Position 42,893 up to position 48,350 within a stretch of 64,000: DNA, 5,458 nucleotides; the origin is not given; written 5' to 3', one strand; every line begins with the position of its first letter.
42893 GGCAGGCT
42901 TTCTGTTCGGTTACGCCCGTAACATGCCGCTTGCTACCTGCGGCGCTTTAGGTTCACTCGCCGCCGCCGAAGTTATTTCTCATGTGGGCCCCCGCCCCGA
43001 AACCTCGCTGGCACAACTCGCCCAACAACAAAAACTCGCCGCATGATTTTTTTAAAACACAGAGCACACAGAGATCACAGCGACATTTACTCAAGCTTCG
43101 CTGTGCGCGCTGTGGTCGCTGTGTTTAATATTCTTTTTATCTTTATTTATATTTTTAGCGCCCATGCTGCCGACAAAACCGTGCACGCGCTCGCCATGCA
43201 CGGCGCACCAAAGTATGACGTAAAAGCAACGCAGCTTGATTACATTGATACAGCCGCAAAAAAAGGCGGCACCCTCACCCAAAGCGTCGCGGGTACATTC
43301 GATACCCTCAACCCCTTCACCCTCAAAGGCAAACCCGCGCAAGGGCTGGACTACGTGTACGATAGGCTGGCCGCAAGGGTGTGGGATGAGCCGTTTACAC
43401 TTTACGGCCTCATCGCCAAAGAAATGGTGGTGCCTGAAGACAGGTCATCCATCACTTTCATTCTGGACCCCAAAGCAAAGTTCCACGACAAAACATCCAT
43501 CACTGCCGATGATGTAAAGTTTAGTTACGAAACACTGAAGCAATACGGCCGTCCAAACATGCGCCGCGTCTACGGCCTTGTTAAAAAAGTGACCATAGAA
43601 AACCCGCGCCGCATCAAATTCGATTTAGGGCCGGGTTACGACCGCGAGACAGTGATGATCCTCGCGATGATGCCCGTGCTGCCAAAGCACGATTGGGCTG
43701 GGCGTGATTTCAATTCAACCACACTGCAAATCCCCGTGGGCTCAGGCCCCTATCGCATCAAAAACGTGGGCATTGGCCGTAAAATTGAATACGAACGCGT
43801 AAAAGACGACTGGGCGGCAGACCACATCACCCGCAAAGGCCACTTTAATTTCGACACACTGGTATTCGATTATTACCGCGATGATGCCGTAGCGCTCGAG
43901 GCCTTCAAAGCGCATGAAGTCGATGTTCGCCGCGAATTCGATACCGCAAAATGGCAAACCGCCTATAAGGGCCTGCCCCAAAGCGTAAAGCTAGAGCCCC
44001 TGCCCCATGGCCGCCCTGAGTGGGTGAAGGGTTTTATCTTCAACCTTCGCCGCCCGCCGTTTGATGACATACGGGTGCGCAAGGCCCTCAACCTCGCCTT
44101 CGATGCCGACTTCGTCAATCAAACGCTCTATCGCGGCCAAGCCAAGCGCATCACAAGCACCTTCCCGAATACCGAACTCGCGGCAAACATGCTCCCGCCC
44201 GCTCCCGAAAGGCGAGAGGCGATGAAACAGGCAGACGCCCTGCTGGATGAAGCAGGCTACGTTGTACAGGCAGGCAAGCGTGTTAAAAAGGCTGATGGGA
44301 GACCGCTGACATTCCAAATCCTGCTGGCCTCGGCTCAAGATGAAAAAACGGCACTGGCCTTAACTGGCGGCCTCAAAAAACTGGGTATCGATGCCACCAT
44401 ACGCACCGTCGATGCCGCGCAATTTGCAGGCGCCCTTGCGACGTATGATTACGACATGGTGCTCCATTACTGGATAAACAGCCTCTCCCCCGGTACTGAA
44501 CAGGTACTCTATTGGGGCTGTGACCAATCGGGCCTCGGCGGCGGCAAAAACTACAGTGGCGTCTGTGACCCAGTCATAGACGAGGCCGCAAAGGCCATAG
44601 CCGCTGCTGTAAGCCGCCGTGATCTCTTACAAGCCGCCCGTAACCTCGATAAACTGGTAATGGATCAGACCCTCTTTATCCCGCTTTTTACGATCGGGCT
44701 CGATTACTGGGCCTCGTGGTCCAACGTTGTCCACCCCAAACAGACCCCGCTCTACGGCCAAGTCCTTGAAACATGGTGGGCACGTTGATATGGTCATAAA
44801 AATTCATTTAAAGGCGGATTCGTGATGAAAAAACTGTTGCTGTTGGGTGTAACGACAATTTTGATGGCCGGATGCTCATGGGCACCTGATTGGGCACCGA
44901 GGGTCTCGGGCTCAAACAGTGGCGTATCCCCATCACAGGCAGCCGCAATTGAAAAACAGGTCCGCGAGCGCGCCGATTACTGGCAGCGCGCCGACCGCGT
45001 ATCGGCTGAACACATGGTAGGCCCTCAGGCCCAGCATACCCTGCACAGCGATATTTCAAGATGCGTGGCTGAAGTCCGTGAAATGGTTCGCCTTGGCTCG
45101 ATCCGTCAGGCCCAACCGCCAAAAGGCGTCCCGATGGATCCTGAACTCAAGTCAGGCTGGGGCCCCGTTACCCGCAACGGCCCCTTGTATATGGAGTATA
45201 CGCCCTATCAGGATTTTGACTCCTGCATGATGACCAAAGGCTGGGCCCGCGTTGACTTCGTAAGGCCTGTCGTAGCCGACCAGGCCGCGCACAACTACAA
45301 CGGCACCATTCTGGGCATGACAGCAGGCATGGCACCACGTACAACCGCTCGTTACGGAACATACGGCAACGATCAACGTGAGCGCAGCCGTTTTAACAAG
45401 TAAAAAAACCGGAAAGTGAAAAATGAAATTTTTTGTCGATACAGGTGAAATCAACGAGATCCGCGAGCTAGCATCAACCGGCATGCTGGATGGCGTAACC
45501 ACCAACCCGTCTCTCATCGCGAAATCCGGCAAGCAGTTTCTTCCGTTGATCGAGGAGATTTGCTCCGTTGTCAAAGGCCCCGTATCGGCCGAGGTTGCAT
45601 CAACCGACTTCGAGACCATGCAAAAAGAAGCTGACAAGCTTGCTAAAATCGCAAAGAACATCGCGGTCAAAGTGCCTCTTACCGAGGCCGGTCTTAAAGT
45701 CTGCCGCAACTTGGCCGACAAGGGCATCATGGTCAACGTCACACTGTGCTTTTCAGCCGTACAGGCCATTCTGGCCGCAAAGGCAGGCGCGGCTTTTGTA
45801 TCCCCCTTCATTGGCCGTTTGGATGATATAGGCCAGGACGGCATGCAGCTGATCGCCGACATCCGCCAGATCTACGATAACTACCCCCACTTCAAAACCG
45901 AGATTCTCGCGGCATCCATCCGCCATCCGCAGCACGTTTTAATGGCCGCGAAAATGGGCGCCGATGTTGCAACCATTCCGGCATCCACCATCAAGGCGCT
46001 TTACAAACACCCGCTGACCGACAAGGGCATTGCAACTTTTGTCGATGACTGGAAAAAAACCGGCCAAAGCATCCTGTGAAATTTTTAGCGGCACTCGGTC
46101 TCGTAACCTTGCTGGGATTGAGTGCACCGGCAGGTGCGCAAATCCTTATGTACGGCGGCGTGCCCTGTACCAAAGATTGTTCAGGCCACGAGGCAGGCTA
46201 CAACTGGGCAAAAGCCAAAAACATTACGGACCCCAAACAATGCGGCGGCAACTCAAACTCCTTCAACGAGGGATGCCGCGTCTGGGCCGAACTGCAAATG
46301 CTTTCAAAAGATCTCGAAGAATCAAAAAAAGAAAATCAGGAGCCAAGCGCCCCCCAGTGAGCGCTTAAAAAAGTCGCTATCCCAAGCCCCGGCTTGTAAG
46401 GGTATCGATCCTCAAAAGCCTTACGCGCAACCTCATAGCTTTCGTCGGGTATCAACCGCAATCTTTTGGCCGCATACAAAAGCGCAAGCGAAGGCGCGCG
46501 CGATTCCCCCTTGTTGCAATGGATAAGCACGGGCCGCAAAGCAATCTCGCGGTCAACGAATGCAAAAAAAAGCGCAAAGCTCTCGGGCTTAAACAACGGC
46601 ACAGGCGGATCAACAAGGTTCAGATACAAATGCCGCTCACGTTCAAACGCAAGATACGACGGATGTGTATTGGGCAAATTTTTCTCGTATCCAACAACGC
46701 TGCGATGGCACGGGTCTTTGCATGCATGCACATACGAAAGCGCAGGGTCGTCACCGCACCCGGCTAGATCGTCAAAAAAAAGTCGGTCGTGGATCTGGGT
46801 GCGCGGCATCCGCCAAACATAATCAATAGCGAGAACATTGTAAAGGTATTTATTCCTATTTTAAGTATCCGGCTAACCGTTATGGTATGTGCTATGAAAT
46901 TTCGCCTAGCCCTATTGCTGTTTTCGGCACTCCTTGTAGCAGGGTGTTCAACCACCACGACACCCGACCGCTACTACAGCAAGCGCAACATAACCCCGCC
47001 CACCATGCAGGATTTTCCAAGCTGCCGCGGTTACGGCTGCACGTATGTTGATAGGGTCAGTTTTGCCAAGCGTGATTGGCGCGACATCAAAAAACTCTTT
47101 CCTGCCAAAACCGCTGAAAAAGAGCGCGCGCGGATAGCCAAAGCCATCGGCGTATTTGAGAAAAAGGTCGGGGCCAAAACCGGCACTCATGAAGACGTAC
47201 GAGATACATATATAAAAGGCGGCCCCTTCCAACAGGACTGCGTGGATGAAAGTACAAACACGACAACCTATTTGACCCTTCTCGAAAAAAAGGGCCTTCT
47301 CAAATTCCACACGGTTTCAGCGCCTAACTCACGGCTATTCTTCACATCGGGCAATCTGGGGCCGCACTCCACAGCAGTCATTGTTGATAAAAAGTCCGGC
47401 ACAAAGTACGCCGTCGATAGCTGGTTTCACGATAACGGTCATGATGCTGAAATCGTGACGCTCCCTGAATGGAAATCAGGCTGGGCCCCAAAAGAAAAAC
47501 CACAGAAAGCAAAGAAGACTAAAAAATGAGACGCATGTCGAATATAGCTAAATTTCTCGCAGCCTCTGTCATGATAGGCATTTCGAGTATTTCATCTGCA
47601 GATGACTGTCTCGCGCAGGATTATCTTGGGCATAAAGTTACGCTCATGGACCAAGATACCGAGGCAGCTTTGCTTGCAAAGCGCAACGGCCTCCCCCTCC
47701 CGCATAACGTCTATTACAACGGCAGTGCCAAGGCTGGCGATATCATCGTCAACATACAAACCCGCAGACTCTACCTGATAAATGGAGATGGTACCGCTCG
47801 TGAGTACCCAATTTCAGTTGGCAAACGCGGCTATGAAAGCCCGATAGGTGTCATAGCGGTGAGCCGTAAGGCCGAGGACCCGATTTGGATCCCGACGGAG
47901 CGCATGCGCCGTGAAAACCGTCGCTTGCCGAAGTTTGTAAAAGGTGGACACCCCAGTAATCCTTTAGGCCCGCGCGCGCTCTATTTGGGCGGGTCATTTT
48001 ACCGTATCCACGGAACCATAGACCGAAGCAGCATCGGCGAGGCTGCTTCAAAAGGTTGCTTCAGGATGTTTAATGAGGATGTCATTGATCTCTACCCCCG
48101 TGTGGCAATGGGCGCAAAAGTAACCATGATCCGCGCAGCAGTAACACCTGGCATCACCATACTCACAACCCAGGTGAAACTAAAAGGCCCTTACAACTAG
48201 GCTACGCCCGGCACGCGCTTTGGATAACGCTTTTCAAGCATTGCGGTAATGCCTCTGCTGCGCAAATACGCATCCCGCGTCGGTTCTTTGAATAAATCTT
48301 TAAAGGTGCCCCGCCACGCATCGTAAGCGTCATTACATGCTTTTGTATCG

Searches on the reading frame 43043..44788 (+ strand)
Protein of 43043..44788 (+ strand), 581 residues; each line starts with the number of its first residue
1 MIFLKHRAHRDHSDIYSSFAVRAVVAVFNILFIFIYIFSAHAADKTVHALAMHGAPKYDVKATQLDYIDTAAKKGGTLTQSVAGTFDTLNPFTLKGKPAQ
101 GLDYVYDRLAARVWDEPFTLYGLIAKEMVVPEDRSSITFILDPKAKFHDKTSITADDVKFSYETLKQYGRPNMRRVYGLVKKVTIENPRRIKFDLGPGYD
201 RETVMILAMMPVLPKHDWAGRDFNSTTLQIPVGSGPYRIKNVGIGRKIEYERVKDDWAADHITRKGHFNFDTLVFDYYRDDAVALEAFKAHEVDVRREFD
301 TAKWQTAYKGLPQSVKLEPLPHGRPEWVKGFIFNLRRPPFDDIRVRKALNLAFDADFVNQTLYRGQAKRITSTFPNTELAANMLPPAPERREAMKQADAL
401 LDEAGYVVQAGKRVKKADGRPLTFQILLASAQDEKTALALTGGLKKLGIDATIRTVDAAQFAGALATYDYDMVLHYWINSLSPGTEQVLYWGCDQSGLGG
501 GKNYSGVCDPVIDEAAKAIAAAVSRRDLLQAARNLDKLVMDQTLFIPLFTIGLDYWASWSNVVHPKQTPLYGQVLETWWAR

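Call 84: search_protein_families(library=pfam, proteins=[window:43043-44788:+], max_evalue=0.001)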
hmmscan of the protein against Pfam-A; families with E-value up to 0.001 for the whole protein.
window:43043-44788:+ (581 aa): 1 family
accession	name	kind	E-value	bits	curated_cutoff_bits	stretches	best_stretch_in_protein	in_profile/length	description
PF00496.27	SBP_bac_5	-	1.7e-62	212.1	32.4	1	120-491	2-360/368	Bacterial extracellular solute-binding proteins, family 5 Middle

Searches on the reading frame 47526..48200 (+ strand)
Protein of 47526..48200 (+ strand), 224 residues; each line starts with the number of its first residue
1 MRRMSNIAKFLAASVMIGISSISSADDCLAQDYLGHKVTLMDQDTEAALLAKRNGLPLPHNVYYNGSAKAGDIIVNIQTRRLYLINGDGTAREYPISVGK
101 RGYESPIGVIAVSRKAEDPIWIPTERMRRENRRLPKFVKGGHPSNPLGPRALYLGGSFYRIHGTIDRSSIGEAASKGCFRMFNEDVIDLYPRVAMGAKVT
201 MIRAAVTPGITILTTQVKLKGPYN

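Call 84: search_protein_families(library=pfam, proteins=[window:47526-48200:+], max_evalue=0.001)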
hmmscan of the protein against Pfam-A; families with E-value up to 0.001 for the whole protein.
window:47526-48200:+ (224 aa): 1 family
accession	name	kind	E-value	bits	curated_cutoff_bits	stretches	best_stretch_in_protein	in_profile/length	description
PF03734.19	YkuD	-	6.5e-22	79.1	23.4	1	73-200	4-145/146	L,D-transpeptidase catalytic domain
